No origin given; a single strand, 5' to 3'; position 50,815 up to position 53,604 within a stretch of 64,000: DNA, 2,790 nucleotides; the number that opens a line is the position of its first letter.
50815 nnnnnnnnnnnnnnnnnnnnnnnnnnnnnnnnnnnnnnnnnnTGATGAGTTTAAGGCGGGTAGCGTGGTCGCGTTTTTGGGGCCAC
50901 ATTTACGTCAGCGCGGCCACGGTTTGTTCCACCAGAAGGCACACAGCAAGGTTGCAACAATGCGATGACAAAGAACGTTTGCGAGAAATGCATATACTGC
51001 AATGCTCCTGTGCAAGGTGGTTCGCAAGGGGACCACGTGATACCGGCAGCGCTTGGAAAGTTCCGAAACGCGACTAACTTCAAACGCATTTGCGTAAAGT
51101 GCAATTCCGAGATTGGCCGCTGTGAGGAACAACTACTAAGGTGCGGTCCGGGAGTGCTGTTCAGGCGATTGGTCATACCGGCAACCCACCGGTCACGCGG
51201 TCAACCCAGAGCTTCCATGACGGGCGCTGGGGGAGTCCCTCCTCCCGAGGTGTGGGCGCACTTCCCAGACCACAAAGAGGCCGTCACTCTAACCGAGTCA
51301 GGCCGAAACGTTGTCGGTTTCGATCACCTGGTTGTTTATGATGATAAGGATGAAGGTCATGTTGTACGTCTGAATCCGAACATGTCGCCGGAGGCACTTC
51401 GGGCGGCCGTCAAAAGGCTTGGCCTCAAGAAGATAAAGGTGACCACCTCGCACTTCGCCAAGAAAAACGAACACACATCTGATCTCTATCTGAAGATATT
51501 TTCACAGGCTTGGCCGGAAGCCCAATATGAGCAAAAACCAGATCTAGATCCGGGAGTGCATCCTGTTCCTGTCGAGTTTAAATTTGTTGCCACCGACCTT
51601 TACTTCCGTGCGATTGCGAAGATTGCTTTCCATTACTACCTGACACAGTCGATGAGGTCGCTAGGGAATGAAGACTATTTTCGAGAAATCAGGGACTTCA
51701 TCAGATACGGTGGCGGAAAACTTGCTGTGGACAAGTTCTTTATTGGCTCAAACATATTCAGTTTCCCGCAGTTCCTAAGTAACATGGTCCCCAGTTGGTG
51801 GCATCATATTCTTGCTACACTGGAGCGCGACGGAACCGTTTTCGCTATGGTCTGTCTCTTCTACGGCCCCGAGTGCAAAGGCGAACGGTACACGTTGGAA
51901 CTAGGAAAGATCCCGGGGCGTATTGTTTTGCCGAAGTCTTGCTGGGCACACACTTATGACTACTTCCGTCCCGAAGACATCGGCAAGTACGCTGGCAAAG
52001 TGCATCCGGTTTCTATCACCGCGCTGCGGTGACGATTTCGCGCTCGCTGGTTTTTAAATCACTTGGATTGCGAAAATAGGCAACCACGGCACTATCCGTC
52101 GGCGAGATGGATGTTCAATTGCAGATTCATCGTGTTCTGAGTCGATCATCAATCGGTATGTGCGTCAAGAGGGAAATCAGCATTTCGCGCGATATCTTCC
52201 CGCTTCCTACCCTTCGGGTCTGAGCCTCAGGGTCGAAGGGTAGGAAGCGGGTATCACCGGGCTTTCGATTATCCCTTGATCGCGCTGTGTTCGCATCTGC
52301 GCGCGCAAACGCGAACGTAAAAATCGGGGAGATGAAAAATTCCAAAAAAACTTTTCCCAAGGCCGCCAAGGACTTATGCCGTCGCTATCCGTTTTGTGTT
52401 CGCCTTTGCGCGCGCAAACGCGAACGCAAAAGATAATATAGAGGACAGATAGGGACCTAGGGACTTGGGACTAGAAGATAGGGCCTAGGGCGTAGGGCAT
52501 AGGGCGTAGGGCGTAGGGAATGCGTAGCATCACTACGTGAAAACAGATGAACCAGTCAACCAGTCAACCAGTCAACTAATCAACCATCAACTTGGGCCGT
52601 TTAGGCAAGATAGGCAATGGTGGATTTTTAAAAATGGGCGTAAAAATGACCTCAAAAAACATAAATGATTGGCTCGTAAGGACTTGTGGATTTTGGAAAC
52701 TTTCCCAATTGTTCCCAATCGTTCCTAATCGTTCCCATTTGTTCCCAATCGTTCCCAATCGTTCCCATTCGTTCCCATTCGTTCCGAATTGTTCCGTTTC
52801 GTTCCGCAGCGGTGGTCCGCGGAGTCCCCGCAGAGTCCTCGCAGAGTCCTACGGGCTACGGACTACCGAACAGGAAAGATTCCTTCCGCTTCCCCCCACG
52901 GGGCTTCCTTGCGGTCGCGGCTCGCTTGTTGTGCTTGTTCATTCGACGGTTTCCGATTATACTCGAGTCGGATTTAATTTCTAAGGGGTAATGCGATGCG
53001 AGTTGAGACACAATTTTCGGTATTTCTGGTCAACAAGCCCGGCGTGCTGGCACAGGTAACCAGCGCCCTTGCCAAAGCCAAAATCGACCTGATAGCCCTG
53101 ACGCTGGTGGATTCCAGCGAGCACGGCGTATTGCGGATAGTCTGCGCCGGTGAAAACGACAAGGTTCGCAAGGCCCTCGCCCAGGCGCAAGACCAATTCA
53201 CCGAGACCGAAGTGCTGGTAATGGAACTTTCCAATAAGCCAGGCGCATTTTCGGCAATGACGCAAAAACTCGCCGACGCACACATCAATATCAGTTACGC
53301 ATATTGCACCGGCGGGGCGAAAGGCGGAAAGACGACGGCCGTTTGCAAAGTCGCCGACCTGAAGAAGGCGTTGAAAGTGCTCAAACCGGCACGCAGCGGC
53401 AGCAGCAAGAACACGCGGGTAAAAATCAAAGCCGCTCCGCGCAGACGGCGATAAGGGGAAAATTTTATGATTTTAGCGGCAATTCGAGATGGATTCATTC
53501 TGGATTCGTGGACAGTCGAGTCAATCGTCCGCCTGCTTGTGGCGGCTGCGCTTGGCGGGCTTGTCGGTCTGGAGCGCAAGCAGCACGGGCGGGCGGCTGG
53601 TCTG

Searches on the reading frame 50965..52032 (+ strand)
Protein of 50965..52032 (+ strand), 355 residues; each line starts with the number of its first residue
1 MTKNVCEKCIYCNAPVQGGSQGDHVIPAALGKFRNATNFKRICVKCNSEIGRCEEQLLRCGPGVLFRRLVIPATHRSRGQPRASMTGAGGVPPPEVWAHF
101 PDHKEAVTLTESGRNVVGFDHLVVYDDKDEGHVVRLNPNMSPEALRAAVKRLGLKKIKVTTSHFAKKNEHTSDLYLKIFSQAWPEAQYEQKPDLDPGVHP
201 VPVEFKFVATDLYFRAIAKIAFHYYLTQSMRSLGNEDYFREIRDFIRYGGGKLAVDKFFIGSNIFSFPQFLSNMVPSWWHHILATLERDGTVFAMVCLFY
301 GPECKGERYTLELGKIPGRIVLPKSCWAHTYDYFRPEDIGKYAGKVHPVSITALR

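Call 13: search_protein_families(library=pfam, proteins=[window:50965-52032:+])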
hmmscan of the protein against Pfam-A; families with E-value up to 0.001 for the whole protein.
window:50965-52032:+ (355 aa): 2 families
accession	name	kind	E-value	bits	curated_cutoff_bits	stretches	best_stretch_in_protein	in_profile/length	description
PF14279.12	HNH_5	-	1.5e-06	28.4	27.5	1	9-52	1-45/56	HNH endonuclease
PF01844.29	HNH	-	0.00018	22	21.4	1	9-50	1-44/47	HNH endonuclease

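Call 20: find_encoding_contigs(protein=window:50965-52032:+, flank=10000, max_places=10)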
Protein window:50965-52032:+ (355 aa): no gene with exactly this product is on record in the collection.

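Call 78: find_homologous_proteins(query=window:50965-52032:+, max_evalue=1e-10)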
Query window:50965-52032:+ (355 aa): 55 proteins with E <= 1e-10 among 1748 candidates.
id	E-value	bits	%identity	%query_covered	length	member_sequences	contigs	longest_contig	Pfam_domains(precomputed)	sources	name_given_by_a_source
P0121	1.1e-145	503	100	61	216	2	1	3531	-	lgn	-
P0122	7.5e-133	461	57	97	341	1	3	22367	PF14279.13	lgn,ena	-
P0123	4.9e-130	452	57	100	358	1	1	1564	PF14279.13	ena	-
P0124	9.3e-115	402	54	98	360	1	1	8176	PF14279.13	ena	-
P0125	7.1e-99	349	57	76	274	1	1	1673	-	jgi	jgi:hypothetical protein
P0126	1.3e-84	302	43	98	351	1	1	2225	-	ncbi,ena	-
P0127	1.4e-82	296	44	97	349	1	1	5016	PF14279.13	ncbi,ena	-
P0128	2.4e-80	288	42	97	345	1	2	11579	PF14279.13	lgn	-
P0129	4.0e-80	288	42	97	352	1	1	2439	PF14279.13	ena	-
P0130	8.1e-80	287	44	92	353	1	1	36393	PF14279.13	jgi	jgi:hypothetical protein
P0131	1.1e-77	280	55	70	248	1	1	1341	-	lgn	-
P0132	9.2e-77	277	42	98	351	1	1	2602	-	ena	-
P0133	2.9e-75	272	43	89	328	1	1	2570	-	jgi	-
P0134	2.4e-73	265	40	98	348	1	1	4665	PF14279.13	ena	-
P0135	8.1e-73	264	39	98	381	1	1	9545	-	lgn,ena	-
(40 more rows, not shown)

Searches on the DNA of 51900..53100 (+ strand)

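Call 54: search_dna_similar(query=window:52033-52995:+, collection=plasmids, mode=distant, max_evalue=0.01, max_rows=15)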
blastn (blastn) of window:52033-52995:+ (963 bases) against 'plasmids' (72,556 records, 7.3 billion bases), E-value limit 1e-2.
No match.

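Call 55: search_dna_similar(query=window:52033-52995:+, collection=phages, mode=distant, max_evalue=0.01, max_rows=15)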
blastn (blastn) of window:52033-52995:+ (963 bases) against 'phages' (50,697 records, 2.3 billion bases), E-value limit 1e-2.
No match.

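Call 56: search_rna_families(source=window, start=51900, end=53100, threshold=evalue, max_evalue=1)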
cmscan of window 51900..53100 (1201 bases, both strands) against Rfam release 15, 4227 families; matches with E-value up to 1: 7.
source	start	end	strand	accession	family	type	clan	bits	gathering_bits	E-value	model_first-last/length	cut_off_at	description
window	52197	52253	+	RF03488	mir-2366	Gene; miRNA;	-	24.8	68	0.064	1-83/83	no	mir-2366 microRNA precursor family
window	52199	52251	+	RF04265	mir-4650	Gene; miRNA;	-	23.6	80.7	0.032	17-81/97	no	mir-4650 microRNA precursor family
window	52196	52254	+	RF03849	MIR1219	Gene; miRNA;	-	22.1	79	0.12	15-68/82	no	MIR1219 microRNA precursor family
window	52199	52251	-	RF04265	mir-4650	Gene; miRNA;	-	20.9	80.7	0.2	17-81/97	no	mir-4650 microRNA precursor family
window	52199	52251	-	RF03849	MIR1219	Gene; miRNA;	-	20.9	79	0.25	18-65/82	no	MIR1219 microRNA precursor family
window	52383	52454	+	RF03658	mir-2300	Gene; miRNA;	-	20.1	90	0.42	1-74/74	no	mir-2300 microRNA precursor family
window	52195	52252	+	RF00770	mir-330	Gene; miRNA;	-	20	60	0.54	1-94/94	no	mir-330 microRNA precursor family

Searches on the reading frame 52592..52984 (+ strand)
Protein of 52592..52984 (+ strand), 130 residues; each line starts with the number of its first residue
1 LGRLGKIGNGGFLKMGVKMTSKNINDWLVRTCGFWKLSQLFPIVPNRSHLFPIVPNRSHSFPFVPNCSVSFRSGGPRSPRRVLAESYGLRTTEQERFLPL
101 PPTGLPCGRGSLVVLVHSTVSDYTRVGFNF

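Call 13: search_protein_families(library=pfam, proteins=[window:52592-52984:+])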
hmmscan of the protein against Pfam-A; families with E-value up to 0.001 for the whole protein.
window:52592-52984:+ (130 aa): 0 families

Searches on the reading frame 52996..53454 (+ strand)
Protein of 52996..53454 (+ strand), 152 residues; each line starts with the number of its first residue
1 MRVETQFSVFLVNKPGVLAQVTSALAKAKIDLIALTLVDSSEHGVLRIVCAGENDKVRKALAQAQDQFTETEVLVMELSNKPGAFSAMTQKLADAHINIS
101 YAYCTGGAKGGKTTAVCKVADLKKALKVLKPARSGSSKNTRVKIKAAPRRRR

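Call 13: search_protein_families(library=pfam, proteins=[window:52996-53454:+])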
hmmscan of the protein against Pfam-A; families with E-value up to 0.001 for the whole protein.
window:52996-53454:+ (152 aa): 6 families
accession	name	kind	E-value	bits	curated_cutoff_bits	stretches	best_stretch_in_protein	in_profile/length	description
PF19571.5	ACT_8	-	1.3e-17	64.3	23.5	1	5-129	4-125/141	ACT domain pair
PF01842.31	ACT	-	1.4e-15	57.1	27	2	7-64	3-60/66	ACT domain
PF22629.2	ACT_AHAS_ss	-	1e-11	45.3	27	1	8-64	2-59/67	AHAS small subunit-like ACT domain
PF22468.2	ACT_9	-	2.8e-08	33.8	27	1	12-64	9-60/61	ACT domain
PF13840.12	ACT_7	-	1.9e-07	31.2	27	0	13-35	19-41/65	ACT domain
PF13291.12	ACT_4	-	1.7e-06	29.1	27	0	4-47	6-49/80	ACT domain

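Call 18: find_encoding_contigs(protein=window:52996-53454:+, flank=10000, max_places=10)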
Protein window:52996-53454:+ (152 aa): 1 contig read that carries it; 1 place shown.
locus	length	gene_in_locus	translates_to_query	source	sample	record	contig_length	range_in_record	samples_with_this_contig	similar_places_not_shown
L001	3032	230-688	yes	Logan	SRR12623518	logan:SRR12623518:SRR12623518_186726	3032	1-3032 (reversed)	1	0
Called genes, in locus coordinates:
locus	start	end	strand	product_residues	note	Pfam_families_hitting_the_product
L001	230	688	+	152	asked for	PF01842:ACT, PF13291:ACT_4 (faint), PF13840:ACT_7 (faint), PF19571:ACT_8, PF22468:ACT_9 (faint), PF22629:ACT_AHAS_ss (faint)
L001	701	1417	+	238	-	PF02308:MgtC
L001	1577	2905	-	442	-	PF01041:DegT_DnrJ_EryC1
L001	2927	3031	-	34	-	?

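Call 21: find_related_loci(query=window:52996-53454:+, collection=genome_contigs, flank=10000)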
Query window:52996-53454:+ (152 aa) in genome_contigs; peptide patterns used: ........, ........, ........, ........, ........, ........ (x = any residue, [..] = any of these).
220 stretches matched a pattern; 6 encode a relative of the query (tblastn E <= 1e-3); 6 distinct loci.
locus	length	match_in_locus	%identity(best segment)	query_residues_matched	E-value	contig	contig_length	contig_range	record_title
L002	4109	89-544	92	1-152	3e-94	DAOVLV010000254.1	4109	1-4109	MAG TPA_asm: Planctomycetales bacterium isolate CSMAG_1454 CSMAG_1454_k141_970303_length_4109_cov_62.0000, whole genome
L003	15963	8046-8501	82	1-152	3e-84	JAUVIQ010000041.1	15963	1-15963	MAG: Planctomycetales bacterium isolate CSMAG_432 CSMAG_432_k127_3877649_length_15963_cov_20.0000, whole genome shotgun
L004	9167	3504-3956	78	1-152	3e-78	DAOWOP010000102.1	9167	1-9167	MAG TPA_asm: Planctomycetales bacterium isolate CSMAG_3057 CSMAG_3057_k141_103355_length_9167_cov_52.9972, whole genome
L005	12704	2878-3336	56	1-151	4e-54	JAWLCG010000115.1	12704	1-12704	MAG: Phycisphaerae bacterium isolate 15dZY3.bin.36 NODE_5189_length_12704_cov_3.728679, whole genome shotgun sequence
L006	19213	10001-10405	62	1-133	5e-50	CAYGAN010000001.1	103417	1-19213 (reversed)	MAG TPA_asm: uncultured Planctomycetales bacterium isolate ERP108616_co2_66 genome assembly, contig: NODE_119_length_103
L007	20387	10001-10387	58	1-130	5e-45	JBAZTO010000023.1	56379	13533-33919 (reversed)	MAG: Phycisphaerae bacterium isolate SO_2017_GW1_204 NODE_2978_length_56379_cov_2.214926_OW334_2017, whole genome shotgu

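Call 57: find_homologous_proteins(query=window:52996-53454:+, max_evalue=1e-20)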
Query window:52996-53454:+ (152 aa): 2949 proteins with E <= 1e-20 among 3085 candidates; the best 120 are listed.
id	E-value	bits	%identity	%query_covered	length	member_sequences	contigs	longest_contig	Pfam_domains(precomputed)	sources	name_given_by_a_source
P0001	2.7e-83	294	91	100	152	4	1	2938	PF22468.3,PF22629.3,PF13291.13,PF01842.32,PF13840.13,PF19571.6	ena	-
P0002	2.2e-81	288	89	100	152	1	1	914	PF22468.3,PF22629.3,PF13291.13,PF01842.32,PF13840.13,PF19571.6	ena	-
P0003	2.2e-74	266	82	100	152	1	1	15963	PF22468.3,PF22629.3,PF13291.13,PF01842.32,PF13840.13,PF19571.6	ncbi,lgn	-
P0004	3.4e-68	246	78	100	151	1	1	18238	PF22468.3,PF22629.3,PF13291.13,PF01842.32,PF13840.13,PF19571.6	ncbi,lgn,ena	-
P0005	7.4e-68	244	77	100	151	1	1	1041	PF22468.3,PF22629.3,PF13291.13,PF01842.32,PF13840.13,PF19571.6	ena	-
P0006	8.1e-67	241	76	100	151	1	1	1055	PF22468.3,PF22629.3,PF13291.13,PF01842.32,PF13840.13,PF19571.6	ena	-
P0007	1.1e-66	241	76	100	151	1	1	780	PF22468.3,PF22629.3,PF13291.13,PF01842.32,PF13840.13,PF19571.6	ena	-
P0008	2.2e-66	240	76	100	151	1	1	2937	PF22468.3,PF22629.3,PF13291.13,PF01842.32,PF13840.13,PF19571.6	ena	-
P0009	8.5e-66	238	75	100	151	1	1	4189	PF22468.3,PF22629.3,PF13291.13,PF01842.32,PF13840.13,PF19571.6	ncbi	-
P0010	1.1e-65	237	74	100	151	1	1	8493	PF22468.3,PF22629.3,PF13291.13,PF01842.32,PF13840.13,PF19571.6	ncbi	-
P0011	3.0e-65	236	74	100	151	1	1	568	PF22468.3,PF22629.3,PF13291.13,PF01842.32,PF13840.13,PF19571.6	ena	-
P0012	2.3e-64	233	75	100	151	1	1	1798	PF22468.3,PF22629.3,PF13291.13,PF01842.32,PF13840.13,PF19571.6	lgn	-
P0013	3.7e-64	233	73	100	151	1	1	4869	PF22468.3,PF22629.3,PF13291.13,PF01842.32,PF13840.13,PF19571.6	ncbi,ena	-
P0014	4.7e-64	232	73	100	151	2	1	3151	PF22468.3,PF22629.3,PF13291.13,PF01842.32,PF13840.13,PF19571.6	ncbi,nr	ncbi:MAG: ACT domain-containing protein [Phycisphaerae bacterium]|nr:ACT domain-containing protein [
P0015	1.3e-63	231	74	100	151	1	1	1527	PF22468.3,PF22629.3,PF13291.13,PF01842.32,PF13840.13,PF19571.6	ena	-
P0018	3.9e-62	226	72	100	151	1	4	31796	PF22468.3,PF22629.3,PF13291.13,PF01842.32,PF13840.13,PF19571.6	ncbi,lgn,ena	-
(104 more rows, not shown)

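Call 58: find_encoding_contigs(protein=P0001, flank=10000, max_places=6)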
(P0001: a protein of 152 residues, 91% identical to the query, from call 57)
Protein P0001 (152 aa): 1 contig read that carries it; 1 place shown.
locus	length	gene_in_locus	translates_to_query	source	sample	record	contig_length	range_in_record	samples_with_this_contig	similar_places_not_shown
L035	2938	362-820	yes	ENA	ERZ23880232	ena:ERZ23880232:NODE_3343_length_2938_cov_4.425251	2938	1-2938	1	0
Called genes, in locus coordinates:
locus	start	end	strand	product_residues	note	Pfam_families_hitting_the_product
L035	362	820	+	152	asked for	PF01842:ACT, PF13291:ACT_4 (faint), PF13840:ACT_7 (faint), PF19571:ACT_8, PF22468:ACT_9 (faint), PF22629:ACT_AHAS_ss (faint)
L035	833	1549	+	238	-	PF02308:MgtC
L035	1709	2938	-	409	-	?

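Call 59: find_encoding_contigs(protein=P0002, flank=10000, max_places=6)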
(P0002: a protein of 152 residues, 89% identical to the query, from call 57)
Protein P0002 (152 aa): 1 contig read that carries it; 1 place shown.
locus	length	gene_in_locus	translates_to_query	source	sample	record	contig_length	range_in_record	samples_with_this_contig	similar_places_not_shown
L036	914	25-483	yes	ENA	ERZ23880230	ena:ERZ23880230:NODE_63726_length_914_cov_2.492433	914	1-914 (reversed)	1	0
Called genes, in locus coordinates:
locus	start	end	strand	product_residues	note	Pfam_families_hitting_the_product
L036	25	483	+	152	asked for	PF01842:ACT, PF13291:ACT_4 (faint), PF13840:ACT_7 (faint), PF19571:ACT_8, PF22468:ACT_9 (faint), PF22629:ACT_AHAS_ss (weak), PF01842:ACT (weak)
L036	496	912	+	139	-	?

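Call 60: find_encoding_contigs(protein=P0010, flank=10000, max_places=6)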
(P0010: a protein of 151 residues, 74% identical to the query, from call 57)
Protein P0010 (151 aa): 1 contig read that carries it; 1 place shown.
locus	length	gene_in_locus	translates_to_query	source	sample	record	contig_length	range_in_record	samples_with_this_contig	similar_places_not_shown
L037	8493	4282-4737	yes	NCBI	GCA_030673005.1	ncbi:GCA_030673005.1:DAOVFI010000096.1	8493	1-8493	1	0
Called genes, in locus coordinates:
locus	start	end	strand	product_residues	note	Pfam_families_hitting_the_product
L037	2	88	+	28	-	?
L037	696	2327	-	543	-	PF10396:TrmE_N, PF12631:MnmE_helical, PF01926:MMR_HSR1, PF02421:FeoB_N (faint)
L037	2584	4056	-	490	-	PF13509:S1_2 (faint), PF21710:Spt6_S1 (faint), PF00575:S1 (weak), PF00575:S1, PF00575:S1, PF23459:S1_RRP5, PF00575:S1, PF23459:S1_RRP5 (weak), +2 more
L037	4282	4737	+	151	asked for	PF01842:ACT, PF13291:ACT_4 (faint), PF13840:ACT_7 (faint), PF19571:ACT_8, PF22468:ACT_9 (weak), PF22629:ACT_AHAS_ss (weak)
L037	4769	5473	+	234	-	PF02308:MgtC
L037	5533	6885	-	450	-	PF00860:Xan_ur_permease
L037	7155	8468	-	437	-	PF01041:DegT_DnrJ_EryC1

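Call 76: find_encoding_contigs(protein=P0018, flank=10000, max_places=4)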
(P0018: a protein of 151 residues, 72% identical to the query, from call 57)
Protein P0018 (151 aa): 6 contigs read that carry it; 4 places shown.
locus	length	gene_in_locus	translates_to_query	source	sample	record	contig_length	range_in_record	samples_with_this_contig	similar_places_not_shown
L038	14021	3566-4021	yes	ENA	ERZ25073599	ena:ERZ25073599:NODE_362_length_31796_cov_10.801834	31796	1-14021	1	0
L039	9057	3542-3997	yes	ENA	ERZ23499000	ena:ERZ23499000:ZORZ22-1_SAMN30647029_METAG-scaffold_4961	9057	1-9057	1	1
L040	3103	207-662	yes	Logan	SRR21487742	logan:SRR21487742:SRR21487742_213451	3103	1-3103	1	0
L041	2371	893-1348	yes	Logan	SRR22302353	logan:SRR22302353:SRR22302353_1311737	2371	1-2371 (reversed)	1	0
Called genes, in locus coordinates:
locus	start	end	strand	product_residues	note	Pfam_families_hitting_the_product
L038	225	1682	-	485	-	PF10396:TrmE_N, PF12631:MnmE_helical, PF00025:Arf (faint), PF01926:MMR_HSR1, PF02421:FeoB_N (weak), PF04670:Gtr1_RagA (weak)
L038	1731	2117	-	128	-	PF05635:23S_rRNA_IVP, PF22296:bAvd (weak)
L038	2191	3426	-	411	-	PF00575:S1 (weak), PF13509:S1_2 (faint), PF22708:S1CSD-TOTE-1 (faint), PF00575:S1, PF21710:Spt6_S1 (faint), PF00575:S1, PF23459:S1_RRP5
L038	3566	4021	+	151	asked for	PF01842:ACT, PF13291:ACT_4 (faint), PF13840:ACT_7 (faint), PF19571:ACT_8, PF22468:ACT_9 (faint), PF22629:ACT_AHAS_ss (weak)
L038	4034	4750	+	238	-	PF02308:MgtC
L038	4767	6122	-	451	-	PF00860:Xan_ur_permease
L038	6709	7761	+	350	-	PF01008:IF-2B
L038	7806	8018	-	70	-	PF12441:CopG_antitoxin, PF14384:BrnA_antitoxin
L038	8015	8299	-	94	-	PF04365:BrnT_toxin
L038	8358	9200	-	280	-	-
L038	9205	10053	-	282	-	PF00069:Pkinase, PF07714:PK_Tyr_Ser-Thr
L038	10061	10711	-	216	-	PF01510:Amidase_2 (weak)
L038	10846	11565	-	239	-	PF22935:RM44_endonuclase (faint), PF14622:Ribonucleas_3_3, PF00636:Ribonuclease_3, PF00035:dsrm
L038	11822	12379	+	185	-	PF01327:Pep_deformylase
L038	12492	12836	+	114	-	PF21814:DUF6883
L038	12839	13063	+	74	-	PF16277:DUF4926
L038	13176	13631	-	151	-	-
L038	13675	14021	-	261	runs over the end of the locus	PF14257:DUF4349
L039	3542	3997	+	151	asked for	PF01842:ACT, PF13291:ACT_4 (faint), PF13840:ACT_7 (faint), PF19571:ACT_8, PF22468:ACT_9 (faint), PF22629:ACT_AHAS_ss (weak)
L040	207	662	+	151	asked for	PF01842:ACT, PF13291:ACT_4 (faint), PF13840:ACT_7 (faint), PF19571:ACT_8, PF22468:ACT_9 (faint), PF22629:ACT_AHAS_ss (weak)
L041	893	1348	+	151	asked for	PF01842:ACT, PF13291:ACT_4 (faint), PF13840:ACT_7 (faint), PF19571:ACT_8, PF22468:ACT_9 (faint), PF22629:ACT_AHAS_ss (weak)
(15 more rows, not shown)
